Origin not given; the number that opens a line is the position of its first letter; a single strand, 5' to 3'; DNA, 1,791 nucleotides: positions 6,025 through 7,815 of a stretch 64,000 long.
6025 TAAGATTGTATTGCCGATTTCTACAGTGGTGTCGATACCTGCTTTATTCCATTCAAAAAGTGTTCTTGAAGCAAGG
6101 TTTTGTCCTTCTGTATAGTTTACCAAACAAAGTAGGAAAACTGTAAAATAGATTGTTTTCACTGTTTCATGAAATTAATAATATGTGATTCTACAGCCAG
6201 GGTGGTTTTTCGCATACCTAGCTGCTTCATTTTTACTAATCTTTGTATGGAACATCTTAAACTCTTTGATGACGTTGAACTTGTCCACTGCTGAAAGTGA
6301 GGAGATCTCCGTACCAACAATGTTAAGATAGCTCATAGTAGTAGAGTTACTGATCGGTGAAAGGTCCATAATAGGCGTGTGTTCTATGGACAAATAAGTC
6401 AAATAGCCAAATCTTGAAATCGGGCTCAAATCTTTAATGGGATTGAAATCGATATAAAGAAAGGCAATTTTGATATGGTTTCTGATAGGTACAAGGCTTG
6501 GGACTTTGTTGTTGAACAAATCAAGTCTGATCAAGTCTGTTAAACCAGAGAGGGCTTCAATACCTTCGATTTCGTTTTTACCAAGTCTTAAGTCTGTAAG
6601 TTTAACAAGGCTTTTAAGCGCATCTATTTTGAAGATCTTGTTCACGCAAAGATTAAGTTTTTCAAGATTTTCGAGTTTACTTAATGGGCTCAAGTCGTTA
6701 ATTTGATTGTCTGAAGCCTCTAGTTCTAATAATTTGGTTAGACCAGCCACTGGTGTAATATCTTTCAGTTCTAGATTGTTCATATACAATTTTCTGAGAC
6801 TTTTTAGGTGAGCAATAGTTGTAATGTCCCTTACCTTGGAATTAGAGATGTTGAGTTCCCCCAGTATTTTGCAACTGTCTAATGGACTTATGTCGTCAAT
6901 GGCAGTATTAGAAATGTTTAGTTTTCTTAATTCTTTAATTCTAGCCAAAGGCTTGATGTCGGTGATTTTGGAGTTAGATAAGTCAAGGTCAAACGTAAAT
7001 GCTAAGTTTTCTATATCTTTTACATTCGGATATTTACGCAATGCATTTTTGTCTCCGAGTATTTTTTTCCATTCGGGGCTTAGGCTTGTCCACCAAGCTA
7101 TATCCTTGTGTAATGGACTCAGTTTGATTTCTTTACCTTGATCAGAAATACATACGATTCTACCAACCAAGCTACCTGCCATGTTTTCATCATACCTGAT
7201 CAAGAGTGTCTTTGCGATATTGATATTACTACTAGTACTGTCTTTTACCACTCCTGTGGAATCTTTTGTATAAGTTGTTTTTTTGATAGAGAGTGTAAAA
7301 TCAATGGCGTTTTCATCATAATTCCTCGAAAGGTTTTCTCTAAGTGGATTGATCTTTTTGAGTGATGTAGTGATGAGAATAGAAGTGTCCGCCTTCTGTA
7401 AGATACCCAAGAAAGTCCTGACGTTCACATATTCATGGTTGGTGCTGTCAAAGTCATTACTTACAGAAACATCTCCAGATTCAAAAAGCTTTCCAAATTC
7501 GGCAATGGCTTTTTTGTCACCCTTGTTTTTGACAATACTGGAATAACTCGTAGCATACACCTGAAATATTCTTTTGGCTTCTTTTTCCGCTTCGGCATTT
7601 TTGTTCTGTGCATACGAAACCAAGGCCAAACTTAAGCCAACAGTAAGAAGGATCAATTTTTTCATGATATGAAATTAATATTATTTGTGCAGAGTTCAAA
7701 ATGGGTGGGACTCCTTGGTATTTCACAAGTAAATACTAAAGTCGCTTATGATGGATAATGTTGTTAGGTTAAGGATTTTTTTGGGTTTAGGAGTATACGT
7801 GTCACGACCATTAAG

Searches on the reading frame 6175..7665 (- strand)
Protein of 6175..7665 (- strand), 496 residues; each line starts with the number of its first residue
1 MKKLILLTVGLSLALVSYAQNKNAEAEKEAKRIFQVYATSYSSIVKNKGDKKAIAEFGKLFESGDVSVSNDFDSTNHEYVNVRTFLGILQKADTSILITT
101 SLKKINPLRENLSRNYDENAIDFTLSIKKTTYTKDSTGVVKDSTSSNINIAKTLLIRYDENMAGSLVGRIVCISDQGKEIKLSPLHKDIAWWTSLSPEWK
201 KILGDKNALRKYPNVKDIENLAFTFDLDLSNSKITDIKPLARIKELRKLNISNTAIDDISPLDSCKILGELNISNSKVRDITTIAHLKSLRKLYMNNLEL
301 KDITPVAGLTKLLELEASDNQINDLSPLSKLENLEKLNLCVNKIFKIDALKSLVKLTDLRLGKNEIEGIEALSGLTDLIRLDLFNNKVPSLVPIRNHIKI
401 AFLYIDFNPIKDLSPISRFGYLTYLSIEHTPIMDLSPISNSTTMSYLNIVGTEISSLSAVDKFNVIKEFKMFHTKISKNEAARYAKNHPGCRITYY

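Call 3: search_protein_families(library=pfam, proteins=[window:6175-7665:-], max_evalue=1)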
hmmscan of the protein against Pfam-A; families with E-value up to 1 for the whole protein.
window:6175-7665:- (496 aa): 7 families
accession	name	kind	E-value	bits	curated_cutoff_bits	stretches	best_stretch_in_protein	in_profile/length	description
PF12799.13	LRR_4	-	1.3e-28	98.8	27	7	227-263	6-43/44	Leucine Rich repeats (2 copies)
PF13855.12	LRR_8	-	9e-13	48.2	27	4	333-387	2-60/61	Leucine rich repeat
PF23952.1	LRR_EndoS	-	1.4e-11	45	27.9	3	223-266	24-68/116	Endo-beta-N-acetylglucosaminidase EndoS LRR domain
PF23598.1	LRR_14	-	7.5e-07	28.6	40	1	246-384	2-147/353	Leucine-rich repeat region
PF23211.1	LRR_LRWD1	-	0.00049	20.3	28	1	279-360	33-115/190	Leucine-rich repeat and WD repeat-containing protein 1, LRR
PF14580.12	LRR_9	-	0.0014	18.7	30.5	1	315-390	47-127/175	Leucine-rich repeat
PF00560.39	LRR_1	-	0.067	13.8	20.6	0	246-262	2-18/23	Leucine Rich Repeat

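Call 4: search_protein_families(library=ncbifam, proteins=[window:6175-7665:-], max_evalue=1)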
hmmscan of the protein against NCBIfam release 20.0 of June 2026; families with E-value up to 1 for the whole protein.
window:6175-7665:- (496 aa): 5 families
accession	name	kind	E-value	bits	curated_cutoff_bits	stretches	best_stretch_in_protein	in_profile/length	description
NF033189.1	internalin_A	exception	3.3e-39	134.9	1600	1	216-477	135-395/799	class 1 internalin InlA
NF033190.2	inl_like_NEAT_1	exception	4.7e-33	114.5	1275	2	226-357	333-463/754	NEAT domain-containing leucine-rich repeat protein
NF033188.1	internalin_H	exception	4.9e-33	114.6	1050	2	214-334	134-254/548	InlH/InlC2 family class 1 internalin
NF033186.1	internalin_K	exception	0.00017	20.2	1100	2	198-294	119-215/604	class 1 internalin InlK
NF041381.1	XopAC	subfamily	0.003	16.3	450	1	226-362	70-211/451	XopAC/AvrAC family type III secretion system effector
